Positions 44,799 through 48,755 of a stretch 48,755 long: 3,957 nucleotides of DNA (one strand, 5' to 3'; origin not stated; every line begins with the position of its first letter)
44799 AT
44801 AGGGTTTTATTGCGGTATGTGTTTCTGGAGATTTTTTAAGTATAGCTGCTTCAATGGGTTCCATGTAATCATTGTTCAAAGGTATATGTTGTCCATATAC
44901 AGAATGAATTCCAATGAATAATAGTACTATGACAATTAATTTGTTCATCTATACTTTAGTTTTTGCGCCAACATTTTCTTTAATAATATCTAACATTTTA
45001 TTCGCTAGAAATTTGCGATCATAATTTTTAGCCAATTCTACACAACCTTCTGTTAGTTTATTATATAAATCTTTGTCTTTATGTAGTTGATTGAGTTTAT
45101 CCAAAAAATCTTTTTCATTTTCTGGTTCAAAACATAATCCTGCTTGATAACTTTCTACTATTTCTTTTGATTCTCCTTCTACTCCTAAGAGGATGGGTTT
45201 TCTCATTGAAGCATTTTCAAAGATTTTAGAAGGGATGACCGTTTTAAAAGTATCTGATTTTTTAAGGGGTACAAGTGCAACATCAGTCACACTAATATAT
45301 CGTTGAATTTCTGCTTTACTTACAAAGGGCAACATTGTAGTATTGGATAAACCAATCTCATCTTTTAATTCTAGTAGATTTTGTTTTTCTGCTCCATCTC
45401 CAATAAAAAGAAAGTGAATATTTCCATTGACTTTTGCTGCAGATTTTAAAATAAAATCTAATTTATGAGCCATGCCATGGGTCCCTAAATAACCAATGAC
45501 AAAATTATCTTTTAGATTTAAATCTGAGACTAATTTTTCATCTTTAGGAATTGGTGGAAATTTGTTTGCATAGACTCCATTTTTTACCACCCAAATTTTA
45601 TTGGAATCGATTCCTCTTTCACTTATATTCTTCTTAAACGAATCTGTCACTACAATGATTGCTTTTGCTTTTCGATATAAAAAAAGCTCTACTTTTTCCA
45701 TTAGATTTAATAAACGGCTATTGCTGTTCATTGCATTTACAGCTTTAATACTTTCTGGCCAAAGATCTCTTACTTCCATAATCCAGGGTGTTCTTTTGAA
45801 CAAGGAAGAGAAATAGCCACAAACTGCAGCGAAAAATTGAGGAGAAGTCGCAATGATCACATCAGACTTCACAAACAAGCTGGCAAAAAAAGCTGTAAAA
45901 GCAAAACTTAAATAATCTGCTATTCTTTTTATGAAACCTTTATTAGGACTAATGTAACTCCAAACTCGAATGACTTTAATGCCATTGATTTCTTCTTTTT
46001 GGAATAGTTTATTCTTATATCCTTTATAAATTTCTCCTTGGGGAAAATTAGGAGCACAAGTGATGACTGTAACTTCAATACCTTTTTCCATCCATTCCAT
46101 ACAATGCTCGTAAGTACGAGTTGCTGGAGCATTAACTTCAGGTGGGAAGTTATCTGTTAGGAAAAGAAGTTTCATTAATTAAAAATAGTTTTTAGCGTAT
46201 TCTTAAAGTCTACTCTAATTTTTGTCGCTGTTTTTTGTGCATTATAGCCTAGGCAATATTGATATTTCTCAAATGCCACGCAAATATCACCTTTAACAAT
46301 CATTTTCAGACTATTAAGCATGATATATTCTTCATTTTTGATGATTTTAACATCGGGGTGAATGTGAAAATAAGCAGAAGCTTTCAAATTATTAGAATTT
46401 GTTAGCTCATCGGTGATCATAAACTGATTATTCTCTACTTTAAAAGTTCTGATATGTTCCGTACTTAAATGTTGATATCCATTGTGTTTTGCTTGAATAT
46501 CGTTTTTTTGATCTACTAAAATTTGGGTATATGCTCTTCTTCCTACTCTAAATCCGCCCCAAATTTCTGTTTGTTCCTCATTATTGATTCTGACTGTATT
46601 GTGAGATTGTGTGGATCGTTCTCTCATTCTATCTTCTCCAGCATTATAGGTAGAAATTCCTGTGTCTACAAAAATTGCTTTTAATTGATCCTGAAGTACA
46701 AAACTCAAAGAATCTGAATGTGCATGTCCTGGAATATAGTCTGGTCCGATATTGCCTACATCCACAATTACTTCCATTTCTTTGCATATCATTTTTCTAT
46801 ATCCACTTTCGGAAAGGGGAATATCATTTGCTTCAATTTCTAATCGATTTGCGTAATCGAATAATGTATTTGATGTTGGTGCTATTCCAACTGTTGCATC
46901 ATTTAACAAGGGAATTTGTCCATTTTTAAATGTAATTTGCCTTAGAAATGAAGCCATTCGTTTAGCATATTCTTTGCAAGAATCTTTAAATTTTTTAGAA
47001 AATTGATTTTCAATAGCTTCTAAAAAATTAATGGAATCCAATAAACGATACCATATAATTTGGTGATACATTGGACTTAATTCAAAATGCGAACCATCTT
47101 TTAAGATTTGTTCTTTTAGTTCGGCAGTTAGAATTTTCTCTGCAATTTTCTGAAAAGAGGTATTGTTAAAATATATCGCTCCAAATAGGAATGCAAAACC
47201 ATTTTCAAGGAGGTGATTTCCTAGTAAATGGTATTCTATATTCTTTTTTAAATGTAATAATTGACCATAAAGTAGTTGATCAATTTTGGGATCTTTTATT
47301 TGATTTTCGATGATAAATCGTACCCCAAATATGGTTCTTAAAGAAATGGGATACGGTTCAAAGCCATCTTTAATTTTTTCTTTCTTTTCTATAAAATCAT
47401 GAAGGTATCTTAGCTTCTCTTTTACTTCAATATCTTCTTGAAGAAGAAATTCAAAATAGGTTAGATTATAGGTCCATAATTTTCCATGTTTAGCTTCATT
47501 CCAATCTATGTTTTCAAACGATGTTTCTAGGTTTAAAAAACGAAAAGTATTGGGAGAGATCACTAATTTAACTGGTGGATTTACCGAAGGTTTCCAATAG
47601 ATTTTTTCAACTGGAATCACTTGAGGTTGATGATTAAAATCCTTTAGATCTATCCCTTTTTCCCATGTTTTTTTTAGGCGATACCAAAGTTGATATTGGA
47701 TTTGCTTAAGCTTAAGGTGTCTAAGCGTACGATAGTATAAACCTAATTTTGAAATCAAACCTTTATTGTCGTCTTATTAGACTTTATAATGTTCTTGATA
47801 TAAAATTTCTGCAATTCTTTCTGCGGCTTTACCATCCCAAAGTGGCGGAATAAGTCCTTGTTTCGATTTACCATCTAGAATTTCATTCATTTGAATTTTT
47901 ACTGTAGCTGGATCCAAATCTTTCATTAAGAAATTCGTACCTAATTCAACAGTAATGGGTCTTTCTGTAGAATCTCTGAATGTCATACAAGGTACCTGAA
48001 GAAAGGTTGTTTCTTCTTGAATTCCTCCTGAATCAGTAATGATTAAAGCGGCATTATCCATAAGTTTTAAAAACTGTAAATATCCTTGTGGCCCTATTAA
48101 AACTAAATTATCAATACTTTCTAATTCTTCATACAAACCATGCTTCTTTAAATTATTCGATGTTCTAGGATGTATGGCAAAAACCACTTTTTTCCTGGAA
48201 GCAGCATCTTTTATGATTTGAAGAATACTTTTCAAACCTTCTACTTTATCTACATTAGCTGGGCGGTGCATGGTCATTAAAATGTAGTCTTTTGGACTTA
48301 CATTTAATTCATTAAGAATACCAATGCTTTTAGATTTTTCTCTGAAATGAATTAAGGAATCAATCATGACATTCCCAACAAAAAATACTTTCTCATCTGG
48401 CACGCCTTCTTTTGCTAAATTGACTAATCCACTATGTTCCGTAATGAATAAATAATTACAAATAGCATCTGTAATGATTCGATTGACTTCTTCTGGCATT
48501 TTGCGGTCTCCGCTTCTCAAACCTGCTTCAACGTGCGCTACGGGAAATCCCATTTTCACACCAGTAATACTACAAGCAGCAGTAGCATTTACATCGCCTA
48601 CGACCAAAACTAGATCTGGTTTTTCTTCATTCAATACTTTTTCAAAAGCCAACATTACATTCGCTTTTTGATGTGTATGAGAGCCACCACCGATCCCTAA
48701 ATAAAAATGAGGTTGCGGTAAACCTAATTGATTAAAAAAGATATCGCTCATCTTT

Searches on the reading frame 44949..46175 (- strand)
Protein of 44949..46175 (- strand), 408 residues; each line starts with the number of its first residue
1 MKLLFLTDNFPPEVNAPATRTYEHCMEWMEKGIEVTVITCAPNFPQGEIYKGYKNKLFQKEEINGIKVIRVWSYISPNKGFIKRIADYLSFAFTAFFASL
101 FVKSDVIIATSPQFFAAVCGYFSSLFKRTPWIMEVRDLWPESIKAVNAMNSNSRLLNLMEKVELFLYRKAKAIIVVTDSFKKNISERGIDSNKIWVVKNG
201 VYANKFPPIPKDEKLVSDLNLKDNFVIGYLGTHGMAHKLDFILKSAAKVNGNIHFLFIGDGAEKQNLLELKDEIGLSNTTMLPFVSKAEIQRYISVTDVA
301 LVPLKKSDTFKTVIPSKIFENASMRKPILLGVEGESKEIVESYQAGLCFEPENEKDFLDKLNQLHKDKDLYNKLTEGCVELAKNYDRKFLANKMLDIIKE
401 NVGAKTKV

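Call 70: search_protein_families(library=pfam, proteins=[window:44949-46175:-], max_evalue=0.00001)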
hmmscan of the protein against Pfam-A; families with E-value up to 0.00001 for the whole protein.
window:44949-46175:- (408 aa): 4 families
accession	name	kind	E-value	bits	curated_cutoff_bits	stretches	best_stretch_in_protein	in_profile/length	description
PF00534.26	Glycos_transf_1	-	6.4e-16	58.8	26.4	1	221-376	11-167/172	Glycosyl transferases group 1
PF13692.12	Glyco_trans_1_4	-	7.6e-14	52.6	27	1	226-367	3-142/142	Glycosyl transferases group 1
PF13579.12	Glyco_trans_4_4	-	9.2e-12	46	29.7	1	17-200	3-158/158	Glycosyl transferase 4-like domain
PF13439.12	Glyco_transf_4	-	9.8e-12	45.7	28.5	1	19-201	6-166/170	Glycosyltransferase Family 4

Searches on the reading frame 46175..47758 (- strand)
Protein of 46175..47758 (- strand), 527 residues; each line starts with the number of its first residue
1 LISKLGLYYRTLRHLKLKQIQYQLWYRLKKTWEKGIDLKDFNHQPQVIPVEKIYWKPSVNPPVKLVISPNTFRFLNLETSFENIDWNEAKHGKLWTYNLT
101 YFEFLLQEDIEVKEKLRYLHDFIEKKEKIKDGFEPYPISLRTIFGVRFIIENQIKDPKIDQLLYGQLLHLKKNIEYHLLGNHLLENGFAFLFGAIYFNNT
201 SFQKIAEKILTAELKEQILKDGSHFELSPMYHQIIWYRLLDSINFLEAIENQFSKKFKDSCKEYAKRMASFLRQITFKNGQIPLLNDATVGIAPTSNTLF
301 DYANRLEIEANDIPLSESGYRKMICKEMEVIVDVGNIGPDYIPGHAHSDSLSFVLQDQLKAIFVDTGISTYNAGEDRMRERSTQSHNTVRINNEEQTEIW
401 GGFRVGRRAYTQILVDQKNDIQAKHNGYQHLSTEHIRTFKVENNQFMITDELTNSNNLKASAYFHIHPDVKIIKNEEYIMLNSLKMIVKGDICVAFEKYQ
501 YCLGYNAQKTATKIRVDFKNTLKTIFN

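Call 70: search_protein_families(library=pfam, proteins=[window:46175-47758:-], max_evalue=0.00001)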
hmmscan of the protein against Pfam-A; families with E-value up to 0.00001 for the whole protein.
window:46175-47758:- (527 aa): 2 families
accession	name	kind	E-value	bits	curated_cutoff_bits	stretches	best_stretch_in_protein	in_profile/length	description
PF07940.18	Hepar_II_III_C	-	1.5e-41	142.9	24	1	314-513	8-219/237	Heparinase II/III-like, C-terminal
PF16889.11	Hepar_II_III_N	-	5.4e-13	49.4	22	1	168-289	193-314/340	Heparinase II/III N-terminus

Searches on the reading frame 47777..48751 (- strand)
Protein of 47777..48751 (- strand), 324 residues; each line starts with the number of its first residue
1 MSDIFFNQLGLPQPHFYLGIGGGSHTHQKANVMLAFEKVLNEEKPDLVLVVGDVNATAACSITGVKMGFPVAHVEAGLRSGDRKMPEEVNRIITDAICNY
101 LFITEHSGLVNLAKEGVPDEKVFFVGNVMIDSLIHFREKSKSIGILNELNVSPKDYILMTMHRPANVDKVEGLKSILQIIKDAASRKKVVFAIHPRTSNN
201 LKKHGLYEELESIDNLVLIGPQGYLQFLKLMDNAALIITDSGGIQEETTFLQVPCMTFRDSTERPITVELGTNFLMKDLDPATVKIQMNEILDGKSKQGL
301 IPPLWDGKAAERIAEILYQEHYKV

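Call 70: search_protein_families(library=pfam, proteins=[window:47777-48751:-], max_evalue=0.00001)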
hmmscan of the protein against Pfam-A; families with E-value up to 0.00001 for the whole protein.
window:47777-48751:- (324 aa): 1 family
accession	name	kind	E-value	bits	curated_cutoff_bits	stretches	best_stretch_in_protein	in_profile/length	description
PF02350.25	Epimerase_2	-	3.3e-90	302.9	30.6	1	1-317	24-346/347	UDP-N-acetylglucosamine 2-epimerase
